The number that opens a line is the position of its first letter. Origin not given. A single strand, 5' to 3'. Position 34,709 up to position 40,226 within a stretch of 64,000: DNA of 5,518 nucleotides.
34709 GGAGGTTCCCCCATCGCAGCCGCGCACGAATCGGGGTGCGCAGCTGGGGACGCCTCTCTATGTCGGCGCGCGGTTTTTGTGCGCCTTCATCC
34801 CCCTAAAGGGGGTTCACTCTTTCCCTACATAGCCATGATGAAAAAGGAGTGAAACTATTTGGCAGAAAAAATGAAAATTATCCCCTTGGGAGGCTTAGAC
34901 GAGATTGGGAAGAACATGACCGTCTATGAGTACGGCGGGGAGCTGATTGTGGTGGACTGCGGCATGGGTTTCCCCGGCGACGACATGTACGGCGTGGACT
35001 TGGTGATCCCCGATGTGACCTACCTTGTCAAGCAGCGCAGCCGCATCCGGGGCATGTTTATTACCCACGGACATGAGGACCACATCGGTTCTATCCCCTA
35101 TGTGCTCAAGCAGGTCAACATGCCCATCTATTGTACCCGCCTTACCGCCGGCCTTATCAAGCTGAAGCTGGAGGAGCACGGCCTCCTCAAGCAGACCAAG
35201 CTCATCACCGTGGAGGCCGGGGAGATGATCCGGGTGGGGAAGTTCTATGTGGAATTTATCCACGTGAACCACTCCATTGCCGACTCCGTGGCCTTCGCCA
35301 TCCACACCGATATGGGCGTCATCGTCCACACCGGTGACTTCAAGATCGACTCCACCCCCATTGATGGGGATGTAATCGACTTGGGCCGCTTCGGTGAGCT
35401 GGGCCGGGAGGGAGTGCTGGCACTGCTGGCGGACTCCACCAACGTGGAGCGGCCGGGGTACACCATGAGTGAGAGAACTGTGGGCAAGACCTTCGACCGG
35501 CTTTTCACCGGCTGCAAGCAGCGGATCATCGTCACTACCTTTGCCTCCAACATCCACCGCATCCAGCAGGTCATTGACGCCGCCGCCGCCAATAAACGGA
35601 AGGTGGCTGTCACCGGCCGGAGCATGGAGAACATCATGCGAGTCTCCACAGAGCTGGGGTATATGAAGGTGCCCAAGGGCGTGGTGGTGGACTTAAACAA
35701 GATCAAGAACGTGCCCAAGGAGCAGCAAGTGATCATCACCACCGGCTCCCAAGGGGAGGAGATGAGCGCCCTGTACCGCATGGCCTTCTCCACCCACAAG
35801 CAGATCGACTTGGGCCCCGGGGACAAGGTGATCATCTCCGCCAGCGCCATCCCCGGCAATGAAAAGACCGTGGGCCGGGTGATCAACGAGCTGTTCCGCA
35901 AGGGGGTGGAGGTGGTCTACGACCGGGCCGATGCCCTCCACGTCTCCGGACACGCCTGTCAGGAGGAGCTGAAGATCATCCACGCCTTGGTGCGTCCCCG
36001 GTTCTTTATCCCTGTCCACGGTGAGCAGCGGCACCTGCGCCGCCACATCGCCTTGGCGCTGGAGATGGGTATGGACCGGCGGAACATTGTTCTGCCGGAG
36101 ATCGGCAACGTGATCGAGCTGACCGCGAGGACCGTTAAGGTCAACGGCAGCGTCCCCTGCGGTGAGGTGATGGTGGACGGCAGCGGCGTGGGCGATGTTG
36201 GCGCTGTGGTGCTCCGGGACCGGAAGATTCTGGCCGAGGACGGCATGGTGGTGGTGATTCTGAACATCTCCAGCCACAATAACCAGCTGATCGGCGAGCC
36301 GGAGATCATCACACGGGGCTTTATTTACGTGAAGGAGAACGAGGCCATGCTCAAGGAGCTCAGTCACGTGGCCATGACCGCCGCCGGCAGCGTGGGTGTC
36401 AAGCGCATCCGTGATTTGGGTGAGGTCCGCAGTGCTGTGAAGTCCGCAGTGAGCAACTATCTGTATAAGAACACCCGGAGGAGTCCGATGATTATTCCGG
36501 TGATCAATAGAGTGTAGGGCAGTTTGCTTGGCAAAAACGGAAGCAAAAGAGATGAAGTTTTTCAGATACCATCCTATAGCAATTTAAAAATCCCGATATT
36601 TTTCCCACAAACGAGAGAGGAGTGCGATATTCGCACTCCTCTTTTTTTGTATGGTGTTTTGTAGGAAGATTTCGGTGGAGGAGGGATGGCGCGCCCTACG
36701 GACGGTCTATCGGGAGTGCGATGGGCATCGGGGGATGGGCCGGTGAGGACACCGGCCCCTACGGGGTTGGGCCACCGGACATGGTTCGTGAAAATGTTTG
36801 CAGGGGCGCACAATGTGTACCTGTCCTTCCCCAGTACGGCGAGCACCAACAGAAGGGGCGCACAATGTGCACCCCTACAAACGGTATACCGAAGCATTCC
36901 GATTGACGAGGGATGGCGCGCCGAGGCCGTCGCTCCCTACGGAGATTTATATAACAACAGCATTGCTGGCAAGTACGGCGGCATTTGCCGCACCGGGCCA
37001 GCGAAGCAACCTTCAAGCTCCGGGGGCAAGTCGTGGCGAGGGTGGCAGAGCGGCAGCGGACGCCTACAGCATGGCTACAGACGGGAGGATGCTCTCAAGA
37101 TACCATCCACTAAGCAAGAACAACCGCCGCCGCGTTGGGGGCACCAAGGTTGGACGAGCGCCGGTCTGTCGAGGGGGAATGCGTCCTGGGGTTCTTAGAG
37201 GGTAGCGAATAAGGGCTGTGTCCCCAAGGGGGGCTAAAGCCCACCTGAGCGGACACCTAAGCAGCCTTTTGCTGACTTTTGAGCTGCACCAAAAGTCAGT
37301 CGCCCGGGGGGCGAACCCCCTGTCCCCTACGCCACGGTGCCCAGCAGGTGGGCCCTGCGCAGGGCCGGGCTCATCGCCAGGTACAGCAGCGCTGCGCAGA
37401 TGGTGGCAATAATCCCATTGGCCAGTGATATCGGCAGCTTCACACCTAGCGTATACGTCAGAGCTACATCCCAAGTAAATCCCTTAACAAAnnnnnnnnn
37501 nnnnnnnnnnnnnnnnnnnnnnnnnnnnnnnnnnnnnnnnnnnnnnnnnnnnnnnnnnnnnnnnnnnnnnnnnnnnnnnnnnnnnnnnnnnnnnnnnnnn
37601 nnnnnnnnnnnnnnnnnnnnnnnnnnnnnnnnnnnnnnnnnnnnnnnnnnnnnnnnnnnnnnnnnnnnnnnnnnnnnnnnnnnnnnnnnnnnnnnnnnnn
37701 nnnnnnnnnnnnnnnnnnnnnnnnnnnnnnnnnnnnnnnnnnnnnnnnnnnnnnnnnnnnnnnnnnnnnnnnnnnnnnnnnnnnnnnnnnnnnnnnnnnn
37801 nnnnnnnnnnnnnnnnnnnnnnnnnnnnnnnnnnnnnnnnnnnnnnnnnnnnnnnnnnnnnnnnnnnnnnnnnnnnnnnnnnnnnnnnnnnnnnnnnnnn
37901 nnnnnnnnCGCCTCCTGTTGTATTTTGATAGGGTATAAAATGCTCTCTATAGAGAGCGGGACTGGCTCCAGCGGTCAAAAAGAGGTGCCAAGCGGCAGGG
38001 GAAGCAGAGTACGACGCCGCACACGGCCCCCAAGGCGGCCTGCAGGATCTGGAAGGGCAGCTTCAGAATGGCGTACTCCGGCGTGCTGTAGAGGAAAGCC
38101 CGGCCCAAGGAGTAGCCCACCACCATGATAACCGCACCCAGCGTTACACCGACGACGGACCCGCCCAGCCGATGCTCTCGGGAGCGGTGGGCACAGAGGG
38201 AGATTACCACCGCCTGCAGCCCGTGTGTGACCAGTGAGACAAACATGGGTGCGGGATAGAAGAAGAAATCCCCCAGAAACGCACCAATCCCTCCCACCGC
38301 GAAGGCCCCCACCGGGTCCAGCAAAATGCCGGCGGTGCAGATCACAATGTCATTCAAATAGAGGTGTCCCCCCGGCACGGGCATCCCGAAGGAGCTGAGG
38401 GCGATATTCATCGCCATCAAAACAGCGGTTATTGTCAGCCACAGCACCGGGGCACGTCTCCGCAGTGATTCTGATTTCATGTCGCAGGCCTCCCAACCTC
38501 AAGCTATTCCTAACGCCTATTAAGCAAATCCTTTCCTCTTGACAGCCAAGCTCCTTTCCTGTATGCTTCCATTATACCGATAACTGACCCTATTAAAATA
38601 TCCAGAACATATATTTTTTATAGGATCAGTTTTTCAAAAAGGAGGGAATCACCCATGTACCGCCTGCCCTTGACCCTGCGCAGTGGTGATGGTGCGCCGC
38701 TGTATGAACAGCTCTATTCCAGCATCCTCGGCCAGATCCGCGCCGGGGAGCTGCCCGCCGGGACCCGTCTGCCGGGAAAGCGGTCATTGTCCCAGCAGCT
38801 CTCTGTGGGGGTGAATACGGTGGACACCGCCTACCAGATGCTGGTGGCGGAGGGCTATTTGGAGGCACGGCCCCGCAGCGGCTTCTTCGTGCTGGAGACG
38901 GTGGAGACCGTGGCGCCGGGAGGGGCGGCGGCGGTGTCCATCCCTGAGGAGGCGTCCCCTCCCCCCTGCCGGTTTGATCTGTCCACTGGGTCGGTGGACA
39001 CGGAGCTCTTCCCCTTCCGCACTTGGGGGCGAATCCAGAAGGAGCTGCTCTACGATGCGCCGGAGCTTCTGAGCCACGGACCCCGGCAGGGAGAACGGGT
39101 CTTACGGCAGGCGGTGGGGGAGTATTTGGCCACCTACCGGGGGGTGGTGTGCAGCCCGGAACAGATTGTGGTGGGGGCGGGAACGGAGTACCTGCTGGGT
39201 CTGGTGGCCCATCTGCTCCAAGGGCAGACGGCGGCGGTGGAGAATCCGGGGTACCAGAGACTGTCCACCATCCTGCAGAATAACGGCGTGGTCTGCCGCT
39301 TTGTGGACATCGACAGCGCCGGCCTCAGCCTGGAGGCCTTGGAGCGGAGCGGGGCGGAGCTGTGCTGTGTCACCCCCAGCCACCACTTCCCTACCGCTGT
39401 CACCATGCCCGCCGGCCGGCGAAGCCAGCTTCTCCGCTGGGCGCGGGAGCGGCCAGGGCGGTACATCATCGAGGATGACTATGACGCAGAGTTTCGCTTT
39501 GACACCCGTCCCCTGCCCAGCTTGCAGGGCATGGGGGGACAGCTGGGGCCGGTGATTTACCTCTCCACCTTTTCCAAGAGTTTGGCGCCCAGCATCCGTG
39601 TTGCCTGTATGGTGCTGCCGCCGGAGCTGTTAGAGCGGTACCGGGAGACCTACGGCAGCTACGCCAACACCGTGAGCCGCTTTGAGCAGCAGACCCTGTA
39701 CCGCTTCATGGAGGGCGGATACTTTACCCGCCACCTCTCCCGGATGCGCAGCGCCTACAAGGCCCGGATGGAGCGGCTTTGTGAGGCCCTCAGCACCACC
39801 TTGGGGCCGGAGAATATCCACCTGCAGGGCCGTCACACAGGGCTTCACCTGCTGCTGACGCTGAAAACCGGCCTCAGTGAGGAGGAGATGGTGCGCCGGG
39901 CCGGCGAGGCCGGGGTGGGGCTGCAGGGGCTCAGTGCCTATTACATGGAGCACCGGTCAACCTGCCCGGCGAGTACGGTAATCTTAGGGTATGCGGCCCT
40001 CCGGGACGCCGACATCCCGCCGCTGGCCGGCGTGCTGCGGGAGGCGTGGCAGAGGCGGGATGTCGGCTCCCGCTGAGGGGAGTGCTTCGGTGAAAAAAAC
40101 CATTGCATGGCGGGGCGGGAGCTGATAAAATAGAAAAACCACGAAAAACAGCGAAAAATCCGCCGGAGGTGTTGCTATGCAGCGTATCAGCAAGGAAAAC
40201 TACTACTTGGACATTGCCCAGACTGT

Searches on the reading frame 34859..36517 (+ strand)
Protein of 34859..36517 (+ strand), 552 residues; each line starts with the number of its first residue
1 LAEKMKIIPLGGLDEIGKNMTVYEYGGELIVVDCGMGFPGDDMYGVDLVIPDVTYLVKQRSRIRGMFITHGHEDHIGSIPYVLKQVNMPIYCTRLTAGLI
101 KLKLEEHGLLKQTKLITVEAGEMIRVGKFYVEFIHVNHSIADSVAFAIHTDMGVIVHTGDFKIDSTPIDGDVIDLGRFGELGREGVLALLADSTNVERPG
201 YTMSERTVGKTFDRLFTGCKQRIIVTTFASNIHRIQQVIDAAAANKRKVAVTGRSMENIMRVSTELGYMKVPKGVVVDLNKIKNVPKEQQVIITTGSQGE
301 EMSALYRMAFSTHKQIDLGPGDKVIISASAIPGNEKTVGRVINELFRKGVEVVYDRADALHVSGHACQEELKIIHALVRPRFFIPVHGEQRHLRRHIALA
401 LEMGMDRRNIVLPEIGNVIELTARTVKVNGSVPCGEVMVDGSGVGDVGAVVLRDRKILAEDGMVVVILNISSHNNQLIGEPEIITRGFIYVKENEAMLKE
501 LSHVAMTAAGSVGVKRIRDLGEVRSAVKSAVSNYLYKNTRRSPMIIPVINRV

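Call 77: search_protein_families(library=pfam, proteins=[window:34859-36517:+], max_evalue=0.00001)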
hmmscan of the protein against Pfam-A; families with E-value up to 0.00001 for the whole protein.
window:34859-36517:+ (552 aa): 5 families
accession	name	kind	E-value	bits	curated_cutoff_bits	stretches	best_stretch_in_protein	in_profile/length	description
PF22505.1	RNase_J_b_CASP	-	9.4e-51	171.3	27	1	220-345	1-126/126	Ribonuclease J, beta-CASP domain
PF17770.6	RNase_J_C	-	1e-28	100.7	23.8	1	451-552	1-102/102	Ribonuclease J C-terminal domain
PF00753.33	Lactamase_B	-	3.5e-12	47.1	22.7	1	17-112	5-93/196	Metallo-beta-lactamase superfamily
PF07521.17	RMMBL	-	3e-09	37.2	21.6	1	350-404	2-57/63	Zn-dependent metallo-hydrolase RNA specificity domain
PF12706.13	Lactamase_B_2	-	4.1e-08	33.5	27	1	30-162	3-144/200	Beta-lactamase superfamily domain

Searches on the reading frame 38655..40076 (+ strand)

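Call 77: search_protein_families(library=pfam, proteins=[window:38655-40076:+], max_evalue=0.00001)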
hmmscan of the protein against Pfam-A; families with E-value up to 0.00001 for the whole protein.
window:38655-40076:+ (473 aa): 2 families
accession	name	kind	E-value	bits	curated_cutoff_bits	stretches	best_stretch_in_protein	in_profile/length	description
PF00392.27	GntR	-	2.7e-16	59.4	27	1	16-79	1-64/64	Bacterial regulatory proteins, gntR family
PF00155.27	Aminotran_1_2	-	5.1e-15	56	19.7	1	108-396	5-303/361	Aminotransferase class I and II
